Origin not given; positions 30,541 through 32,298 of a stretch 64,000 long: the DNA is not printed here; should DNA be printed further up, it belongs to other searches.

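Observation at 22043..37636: Orphan 15-kb carboxylate-catabolism island combining AcnX, three RraA paralogs, PreA-like reductase, IPMDH/LeuCD-like enzymes, UbiD/UbiX and a TctCBA importer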

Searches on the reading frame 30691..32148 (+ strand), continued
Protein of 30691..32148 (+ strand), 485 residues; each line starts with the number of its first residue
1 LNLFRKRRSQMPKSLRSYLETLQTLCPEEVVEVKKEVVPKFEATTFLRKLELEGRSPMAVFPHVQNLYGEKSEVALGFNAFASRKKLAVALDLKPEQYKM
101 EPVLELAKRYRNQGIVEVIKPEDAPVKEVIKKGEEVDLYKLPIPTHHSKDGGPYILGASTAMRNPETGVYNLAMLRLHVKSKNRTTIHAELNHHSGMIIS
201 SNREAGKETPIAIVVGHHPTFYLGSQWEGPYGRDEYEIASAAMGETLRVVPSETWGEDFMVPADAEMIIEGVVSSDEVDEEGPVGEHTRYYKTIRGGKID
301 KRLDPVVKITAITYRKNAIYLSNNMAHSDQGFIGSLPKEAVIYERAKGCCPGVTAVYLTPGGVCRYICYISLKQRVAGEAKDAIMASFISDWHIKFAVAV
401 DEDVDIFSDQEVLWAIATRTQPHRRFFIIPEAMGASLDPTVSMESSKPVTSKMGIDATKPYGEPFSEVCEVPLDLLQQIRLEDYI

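Call 40: search_protein_families(library=pfam, proteins=[L018:5072-5713:-, L018:5829-6560:+, L018:8337-9515:+, L018:9496-10683:+, L018:10907-11719:+, L014:5827-6600:+, L014:6864-8225:+, L014:15306-17006:+, L014:18681-19676:+, L014:20505-21407:+], max_evalue=0.00001)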
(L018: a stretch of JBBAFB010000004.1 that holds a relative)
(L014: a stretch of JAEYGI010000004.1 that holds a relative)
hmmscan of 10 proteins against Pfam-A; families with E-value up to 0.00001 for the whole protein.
L018:5072-5713:- (213 aa): 2 families
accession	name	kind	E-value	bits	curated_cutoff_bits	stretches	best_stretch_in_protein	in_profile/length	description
PF03358.20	FMN_red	-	1.4e-30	106.4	24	1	5-144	2-134/152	NADPH-dependent FMN reductase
PF02525.22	Flavodoxin_2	-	5e-10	39.8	27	1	5-103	2-102/198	Flavodoxin-like fold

L018:5829-6560:+ (243 aa): 1 family
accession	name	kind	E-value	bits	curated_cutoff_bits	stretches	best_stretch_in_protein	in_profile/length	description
PF01520.23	Amidase_3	-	2.4e-44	151.9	27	1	7-180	1-173/174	N-acetylmuramoyl-L-alanine amidase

L018:8337-9515:+ (392 aa): 1 family
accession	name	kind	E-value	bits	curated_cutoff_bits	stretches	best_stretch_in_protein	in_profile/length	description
PF00266.25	Aminotran_5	-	1.1e-43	150.1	21.5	1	36-380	1-371/371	Aminotransferase class-V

L018:9496-10683:+ (395 aa): 3 families
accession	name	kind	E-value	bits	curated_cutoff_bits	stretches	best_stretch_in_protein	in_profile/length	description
PF02826.25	2-Hacid_dh_C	-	1.7e-35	122.5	25.1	1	99-279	2-178/178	D-isomer specific 2-hydroxyacid dehydrogenase, NAD binding domain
PF00389.36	2-Hacid_dh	-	3.6e-19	69.2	24.6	1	33-311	35-134/134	D-isomer specific 2-hydroxyacid dehydrogenase, catalytic domain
PF03446.21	NAD_binding_2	-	2.3e-07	31.4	21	1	144-235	1-93/161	NAD binding domain of 6-phosphogluconate dehydrogenase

L018:10907-11719:+ (270 aa): 1 family
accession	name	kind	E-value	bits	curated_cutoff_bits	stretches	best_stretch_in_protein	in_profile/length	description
PF19567.5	CpsB_CapC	-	3.1e-55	187.6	27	1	10-240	1-234/234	Capsular polysaccharide synthesis, CpsB/CapC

L014:5827-6600:+ (257 aa): 1 family
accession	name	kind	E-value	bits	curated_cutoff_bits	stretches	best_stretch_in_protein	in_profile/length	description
PF11155.13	DUF2935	-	1.2e-39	136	24.4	2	134-250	4-120/121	Domain of unknown function (DUF2935)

L014:6864-8225:+ (453 aa): 1 family
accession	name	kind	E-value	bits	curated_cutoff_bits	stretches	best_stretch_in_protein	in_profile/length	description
PF07690.21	MFS_1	-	3.3e-44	151.7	33.4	1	22-380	1-343/347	Major Facilitator Superfamily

L014:15306-17006:+ (566 aa): 2 families
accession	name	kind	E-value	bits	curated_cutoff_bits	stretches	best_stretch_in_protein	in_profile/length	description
PF00544.25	Pectate_lyase_4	-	3.3e-35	122.1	24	1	321-496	31-211/211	Pectate lyase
PF06439.18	3keto-disac_hyd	-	5.2e-08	33.6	26.8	1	38-197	6-183/187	3-keto-disaccharide hydrolase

L014:18681-19676:+ (331 aa): 2 families
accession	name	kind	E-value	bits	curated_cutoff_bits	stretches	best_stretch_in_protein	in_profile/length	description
PF06968.18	BATS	-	3.1e-26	91.8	22.2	1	241-329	1-87/88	Biotin and Thiamin Synthesis associated domain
PF04055.27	Radical_SAM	-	1e-20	75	29.5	1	73-227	5-161/166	Radical SAM superfamily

L014:20505-21407:+ (300 aa): 4 families
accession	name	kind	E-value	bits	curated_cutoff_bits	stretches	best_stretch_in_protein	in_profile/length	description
PF13527.13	Acetyltransf_9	-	2e-15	57.4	25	1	26-137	13-126/127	Acetyltransferase (GNAT) domain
PF00583.31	Acetyltransf_1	-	1.4e-10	41.9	20.7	1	39-135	18-116/116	Acetyltransferase (GNAT) family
PF13508.13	Acetyltransf_7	-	3e-09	37.6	27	1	80-137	28-84/84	Acetyltransferase (GNAT) domain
PF13673.13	Acetyltransf_10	-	6.1e-08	33.1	23.6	1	84-147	53-119/128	Acetyltransferase (GNAT) domain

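Call 43: search_solved_structures(query=window:30691-32148:+, max_evalue=1e-60, show_alignments=2)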
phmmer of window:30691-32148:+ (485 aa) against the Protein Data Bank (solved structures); distinct sequences matched with E-value up to 1e-60: 2.
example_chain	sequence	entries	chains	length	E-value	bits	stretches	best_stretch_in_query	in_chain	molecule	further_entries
6h6v_A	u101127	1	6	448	4.4e-73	249.8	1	30-485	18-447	3-polyprenyl-4-hydroxybenzoate decarboxylase and related decarboxylases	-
6h6x_B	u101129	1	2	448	2.6e-70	240.6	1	30-485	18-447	3-polyprenyl-4-hydroxybenzoate decarboxylase and related decarboxylases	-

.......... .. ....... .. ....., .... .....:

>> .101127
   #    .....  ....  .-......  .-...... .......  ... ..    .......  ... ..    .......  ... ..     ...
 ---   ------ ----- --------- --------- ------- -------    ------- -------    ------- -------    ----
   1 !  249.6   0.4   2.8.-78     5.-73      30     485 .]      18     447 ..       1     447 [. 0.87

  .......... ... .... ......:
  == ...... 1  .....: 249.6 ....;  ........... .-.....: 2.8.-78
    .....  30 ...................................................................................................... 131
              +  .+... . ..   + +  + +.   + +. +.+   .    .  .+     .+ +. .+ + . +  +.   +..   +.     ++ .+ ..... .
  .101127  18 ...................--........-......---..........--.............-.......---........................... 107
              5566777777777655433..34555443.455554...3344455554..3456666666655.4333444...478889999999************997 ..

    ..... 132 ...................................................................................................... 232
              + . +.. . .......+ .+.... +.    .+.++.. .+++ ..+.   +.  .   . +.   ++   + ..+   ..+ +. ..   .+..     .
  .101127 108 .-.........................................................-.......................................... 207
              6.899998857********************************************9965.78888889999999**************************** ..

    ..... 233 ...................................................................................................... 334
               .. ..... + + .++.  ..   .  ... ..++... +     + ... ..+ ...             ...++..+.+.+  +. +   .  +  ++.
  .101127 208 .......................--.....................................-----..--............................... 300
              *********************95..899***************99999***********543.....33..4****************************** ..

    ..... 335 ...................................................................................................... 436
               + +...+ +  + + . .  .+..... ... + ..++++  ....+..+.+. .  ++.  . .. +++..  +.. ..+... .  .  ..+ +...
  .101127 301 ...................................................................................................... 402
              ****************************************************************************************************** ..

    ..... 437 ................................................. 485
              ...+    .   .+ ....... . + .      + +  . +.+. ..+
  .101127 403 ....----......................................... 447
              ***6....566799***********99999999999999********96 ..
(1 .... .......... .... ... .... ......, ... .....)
